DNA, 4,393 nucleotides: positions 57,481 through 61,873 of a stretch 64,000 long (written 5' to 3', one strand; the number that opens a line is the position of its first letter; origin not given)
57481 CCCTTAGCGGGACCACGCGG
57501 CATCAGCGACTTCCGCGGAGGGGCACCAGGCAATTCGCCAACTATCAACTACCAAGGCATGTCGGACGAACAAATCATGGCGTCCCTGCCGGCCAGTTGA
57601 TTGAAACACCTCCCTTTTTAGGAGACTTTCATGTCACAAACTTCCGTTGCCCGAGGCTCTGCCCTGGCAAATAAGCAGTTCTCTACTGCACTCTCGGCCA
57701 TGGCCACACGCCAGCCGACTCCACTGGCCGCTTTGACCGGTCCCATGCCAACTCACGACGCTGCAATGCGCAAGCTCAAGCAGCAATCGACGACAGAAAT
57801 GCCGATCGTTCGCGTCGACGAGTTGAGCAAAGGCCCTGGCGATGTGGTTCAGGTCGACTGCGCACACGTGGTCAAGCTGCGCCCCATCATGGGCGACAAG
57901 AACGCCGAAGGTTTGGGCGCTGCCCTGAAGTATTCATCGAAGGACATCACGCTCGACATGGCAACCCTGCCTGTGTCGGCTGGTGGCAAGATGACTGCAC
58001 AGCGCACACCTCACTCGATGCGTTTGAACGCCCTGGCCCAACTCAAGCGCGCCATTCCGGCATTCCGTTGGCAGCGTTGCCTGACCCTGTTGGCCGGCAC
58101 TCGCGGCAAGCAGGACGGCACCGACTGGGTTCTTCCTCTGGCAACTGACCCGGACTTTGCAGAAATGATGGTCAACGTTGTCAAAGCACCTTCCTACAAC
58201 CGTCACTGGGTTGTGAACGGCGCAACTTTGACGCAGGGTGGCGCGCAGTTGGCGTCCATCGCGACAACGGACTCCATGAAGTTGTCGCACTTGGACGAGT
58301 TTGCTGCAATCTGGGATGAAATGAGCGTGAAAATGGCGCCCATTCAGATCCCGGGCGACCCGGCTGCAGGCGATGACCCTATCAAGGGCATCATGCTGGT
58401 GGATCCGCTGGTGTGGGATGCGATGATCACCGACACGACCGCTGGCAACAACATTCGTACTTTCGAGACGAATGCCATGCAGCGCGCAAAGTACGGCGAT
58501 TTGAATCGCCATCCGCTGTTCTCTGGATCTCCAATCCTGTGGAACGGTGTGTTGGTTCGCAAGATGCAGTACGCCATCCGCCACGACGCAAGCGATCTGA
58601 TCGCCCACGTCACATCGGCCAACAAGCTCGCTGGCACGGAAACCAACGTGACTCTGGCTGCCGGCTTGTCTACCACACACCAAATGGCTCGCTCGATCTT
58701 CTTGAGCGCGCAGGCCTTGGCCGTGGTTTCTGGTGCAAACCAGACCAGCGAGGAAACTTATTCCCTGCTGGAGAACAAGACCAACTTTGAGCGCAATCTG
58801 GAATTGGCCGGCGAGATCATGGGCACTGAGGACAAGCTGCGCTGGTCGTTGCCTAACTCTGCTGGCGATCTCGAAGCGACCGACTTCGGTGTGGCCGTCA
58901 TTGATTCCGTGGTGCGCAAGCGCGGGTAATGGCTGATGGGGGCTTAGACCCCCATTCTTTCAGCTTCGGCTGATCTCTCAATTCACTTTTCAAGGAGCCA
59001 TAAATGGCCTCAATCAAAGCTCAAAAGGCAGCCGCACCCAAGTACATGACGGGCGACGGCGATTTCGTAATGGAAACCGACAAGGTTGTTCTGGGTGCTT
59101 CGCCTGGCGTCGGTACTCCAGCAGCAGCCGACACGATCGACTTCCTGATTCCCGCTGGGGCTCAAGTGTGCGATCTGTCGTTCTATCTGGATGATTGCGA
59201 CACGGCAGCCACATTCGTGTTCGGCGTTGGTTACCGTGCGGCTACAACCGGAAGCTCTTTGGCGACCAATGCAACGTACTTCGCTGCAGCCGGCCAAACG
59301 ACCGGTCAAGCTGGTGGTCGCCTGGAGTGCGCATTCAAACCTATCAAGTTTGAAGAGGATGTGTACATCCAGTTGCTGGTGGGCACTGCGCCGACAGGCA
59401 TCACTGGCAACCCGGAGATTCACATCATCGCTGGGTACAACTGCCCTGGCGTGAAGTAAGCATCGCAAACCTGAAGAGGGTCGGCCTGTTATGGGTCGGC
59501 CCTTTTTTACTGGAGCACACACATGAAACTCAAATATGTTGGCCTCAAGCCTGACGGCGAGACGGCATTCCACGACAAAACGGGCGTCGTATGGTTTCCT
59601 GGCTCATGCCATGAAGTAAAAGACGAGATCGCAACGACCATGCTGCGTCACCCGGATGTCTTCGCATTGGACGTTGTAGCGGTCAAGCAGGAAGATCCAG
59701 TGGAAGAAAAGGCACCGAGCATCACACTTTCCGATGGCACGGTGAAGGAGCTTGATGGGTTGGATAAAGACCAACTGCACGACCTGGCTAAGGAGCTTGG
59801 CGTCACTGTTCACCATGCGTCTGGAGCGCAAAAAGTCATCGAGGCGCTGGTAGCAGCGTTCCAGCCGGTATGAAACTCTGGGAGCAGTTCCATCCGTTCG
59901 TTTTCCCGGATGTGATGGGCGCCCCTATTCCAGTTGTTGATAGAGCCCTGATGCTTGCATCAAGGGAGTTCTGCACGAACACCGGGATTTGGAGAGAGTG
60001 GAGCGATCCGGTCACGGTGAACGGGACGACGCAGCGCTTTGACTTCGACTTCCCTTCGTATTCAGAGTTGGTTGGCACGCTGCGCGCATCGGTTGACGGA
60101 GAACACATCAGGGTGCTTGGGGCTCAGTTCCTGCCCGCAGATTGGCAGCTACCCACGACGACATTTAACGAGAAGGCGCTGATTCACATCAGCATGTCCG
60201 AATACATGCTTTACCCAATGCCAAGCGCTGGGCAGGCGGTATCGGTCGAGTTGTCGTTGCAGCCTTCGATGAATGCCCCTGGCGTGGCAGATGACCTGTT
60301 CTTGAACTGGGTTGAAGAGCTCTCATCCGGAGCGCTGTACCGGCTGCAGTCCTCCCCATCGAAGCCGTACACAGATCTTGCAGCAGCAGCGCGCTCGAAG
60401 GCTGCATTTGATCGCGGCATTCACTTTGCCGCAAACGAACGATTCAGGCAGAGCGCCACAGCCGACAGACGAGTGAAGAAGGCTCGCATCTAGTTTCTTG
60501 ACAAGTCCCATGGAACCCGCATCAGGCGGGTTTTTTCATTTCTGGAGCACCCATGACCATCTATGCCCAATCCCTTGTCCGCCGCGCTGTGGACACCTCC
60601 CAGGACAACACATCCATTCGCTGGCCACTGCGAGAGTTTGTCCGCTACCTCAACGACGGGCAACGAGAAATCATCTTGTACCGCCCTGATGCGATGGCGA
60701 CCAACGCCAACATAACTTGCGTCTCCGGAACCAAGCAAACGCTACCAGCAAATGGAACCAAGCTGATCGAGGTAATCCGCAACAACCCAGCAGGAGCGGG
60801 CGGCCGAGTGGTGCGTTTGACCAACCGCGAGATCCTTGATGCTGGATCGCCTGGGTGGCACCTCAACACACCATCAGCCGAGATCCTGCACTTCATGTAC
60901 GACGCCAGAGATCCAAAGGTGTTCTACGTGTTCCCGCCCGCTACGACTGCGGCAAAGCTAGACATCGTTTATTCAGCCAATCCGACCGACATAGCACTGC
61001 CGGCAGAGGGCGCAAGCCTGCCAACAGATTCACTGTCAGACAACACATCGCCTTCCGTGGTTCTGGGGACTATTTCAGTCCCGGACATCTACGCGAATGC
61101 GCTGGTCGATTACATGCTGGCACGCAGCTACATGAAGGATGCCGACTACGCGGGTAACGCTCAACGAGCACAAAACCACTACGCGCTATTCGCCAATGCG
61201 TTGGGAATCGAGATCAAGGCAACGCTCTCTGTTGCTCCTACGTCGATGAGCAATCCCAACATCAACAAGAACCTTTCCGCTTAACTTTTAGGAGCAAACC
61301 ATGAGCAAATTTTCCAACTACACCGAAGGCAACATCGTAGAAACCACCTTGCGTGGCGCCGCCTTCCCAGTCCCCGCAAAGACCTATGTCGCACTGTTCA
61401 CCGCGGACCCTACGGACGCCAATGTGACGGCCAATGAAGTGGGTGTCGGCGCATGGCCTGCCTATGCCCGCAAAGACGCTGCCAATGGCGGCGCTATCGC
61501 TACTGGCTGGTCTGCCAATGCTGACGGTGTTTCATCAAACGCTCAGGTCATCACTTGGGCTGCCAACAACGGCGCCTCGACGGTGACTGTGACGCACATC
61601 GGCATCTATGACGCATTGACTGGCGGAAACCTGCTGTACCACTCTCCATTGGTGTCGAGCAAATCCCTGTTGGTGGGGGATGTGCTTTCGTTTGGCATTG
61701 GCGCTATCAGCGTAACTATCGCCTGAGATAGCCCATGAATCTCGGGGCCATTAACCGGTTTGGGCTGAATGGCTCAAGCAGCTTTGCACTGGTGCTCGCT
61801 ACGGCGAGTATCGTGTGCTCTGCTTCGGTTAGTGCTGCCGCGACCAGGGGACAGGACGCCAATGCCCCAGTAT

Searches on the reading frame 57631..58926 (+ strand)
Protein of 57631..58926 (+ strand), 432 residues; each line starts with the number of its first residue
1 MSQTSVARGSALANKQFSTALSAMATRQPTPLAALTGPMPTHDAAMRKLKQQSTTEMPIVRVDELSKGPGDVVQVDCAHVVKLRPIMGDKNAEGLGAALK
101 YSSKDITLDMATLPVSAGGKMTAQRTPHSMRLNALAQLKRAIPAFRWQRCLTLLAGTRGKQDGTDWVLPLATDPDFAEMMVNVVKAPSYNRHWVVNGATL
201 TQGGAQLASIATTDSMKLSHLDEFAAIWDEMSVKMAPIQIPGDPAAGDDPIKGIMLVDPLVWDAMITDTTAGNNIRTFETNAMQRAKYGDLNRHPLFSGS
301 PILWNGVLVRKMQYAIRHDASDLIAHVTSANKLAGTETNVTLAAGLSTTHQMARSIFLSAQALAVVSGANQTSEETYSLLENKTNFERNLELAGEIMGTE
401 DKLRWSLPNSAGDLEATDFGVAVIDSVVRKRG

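Call 14: search_protein_families(library=phrogs, proteins=[window:57631-58926:+], max_evalue=0.00001)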
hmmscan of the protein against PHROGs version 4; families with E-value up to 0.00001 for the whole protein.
window:57631-58926:+ (432 aa): 2 families
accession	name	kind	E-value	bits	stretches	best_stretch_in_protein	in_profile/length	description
phrog_334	-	head and packaging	2.9e-68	231.7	1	1-429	1-380/381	major head protein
phrog_13784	-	unknown function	9.5e-22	78.9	1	10-178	6-176/177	-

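Call 15: search_dna_similar(query=window:57631-58926:+, collection=phages, mode=protein, max_rows=15)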
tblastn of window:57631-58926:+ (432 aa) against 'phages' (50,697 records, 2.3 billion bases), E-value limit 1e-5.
Records with a match: 402; places in all: 403; records where one place covers at least 80% of the query: 348.
Best place of each record, by identity: <60% 402.
By first word of the organism name: Vibrio 104; Stx2a-converting 80; Escherichia 73; Pseudomonas 41; Ralstonia 31; Stx2-converting 12; Burkholderia 10; Shigella 6; Stx 6; Klebsiella 6; and 17 more.
By host as written in the record: - 206; Pseudomonas aeruginosa 19; Escherichia coli K514 (EHEC) 7; Ralstonia pseudosolanacearum 6; Ralstonia pseudosolanacearum I-31 (MT043) 5; Ralstonia solanacearum 5; Pseudomonas aeruginosa PAO1 4; Escherichia coli O157:H7 4; and 100 more.
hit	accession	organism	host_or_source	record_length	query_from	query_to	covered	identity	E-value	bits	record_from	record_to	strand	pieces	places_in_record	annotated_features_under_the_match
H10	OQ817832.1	Achromobacter phage CF418P1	Achromobacter sp.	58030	1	428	99%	48.8%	8e-118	384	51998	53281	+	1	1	hypothetical protein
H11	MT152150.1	Pseudomonas phage 8P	Pseudomonas stutzeri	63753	2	428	99%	33.3%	3e-57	209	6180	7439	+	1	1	structural protein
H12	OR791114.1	Pseudoalteromonas phage vB_PalP_Y7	Pseudoalteromonas sp. Y7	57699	2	432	100%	32.1%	2e-55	203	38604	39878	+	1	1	major capsid protein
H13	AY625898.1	Pseudomonas phage F116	-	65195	2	429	99%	31.7%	1e-47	181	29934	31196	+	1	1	virion structural protein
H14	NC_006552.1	Pseudomonas phage F116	Pseudomonas aeruginosa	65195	2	429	99%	31.7%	1e-47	181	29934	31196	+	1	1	major head protein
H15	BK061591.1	Pseudomonas phage vB_PaeP-D14S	Pseudomonas aeruginosa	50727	2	429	99%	31.7%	3e-47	180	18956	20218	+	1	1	Major capsid protein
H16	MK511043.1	Pseudomonas phage vB_Pae_BR228a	Pseudomonas aeruginosa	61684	2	429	99%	31.7%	3e-47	180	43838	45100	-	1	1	hypothetical protein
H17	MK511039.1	Pseudomonas phage vB_Pae_CF24a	Pseudomonas aeruginosa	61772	2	429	99%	31.7%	3e-47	180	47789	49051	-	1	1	hypothetical protein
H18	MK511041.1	Pseudomonas phage vB_Pae_CF69a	Pseudomonas aeruginosa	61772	2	429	99%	31.7%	3e-47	180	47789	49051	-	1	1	hypothetical protein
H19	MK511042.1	Pseudomonas phage vB_Pae_CF126a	Pseudomonas aeruginosa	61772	2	429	99%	31.7%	3e-47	180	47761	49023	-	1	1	hypothetical protein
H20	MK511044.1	Pseudomonas phage vB_Pae_BR197a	Pseudomonas aeruginosa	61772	2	429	99%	31.7%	3e-47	180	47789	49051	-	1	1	hypothetical protein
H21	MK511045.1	Pseudomonas phage vB_Pae_BR208a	Pseudomonas aeruginosa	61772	2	429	99%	31.7%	3e-47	180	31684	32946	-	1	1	hypothetical protein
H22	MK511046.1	Pseudomonas phage vB_Pae_BR313a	Pseudomonas aeruginosa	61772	2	429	99%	31.7%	3e-47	180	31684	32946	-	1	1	hypothetical protein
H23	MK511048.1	Pseudomonas phage vB_Pae_BR320a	Pseudomonas aeruginosa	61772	2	429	99%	31.7%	3e-47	180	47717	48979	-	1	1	hypothetical protein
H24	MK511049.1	Pseudomonas phage vB_Pae_BR326a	Pseudomonas aeruginosa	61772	2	429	99%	31.7%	3e-47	180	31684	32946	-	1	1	hypothetical protein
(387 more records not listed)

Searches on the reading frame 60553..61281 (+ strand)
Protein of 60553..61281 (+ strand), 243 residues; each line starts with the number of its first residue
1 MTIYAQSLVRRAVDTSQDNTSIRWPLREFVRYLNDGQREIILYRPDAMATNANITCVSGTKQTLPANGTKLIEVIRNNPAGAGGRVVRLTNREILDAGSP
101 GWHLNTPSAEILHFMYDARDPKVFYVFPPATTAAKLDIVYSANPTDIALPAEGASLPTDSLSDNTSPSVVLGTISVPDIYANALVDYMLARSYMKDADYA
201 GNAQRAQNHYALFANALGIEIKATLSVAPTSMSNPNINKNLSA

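Call 61: search_protein_families(library=pfam, proteins=[window:60553-61281:+], max_evalue=0.001)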
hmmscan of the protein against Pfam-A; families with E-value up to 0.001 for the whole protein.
window:60553-61281:+ (243 aa): 1 family
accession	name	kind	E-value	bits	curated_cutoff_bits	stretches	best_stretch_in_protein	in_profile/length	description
PF24175.2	SU10_adaptor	-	4.9e-34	118.9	27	1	6-223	4-182/194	SU10 adaptor protein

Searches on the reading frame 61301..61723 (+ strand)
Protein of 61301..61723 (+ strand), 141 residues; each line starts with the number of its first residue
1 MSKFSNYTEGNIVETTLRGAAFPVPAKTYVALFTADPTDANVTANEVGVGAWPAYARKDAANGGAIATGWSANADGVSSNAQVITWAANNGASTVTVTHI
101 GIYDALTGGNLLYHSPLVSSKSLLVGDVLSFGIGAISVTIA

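Call 94: search_protein_families(library=pfam, proteins=[window:61301-61723:+], max_evalue=0.001)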
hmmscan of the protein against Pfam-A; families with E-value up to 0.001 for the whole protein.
window:61301-61723:+ (141 aa): 1 family
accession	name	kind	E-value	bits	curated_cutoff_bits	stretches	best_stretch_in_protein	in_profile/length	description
PF23140.1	Gp80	-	1.4e-37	129.4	27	1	4-139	2-128/128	Podophage GP4 fiber I protein gp80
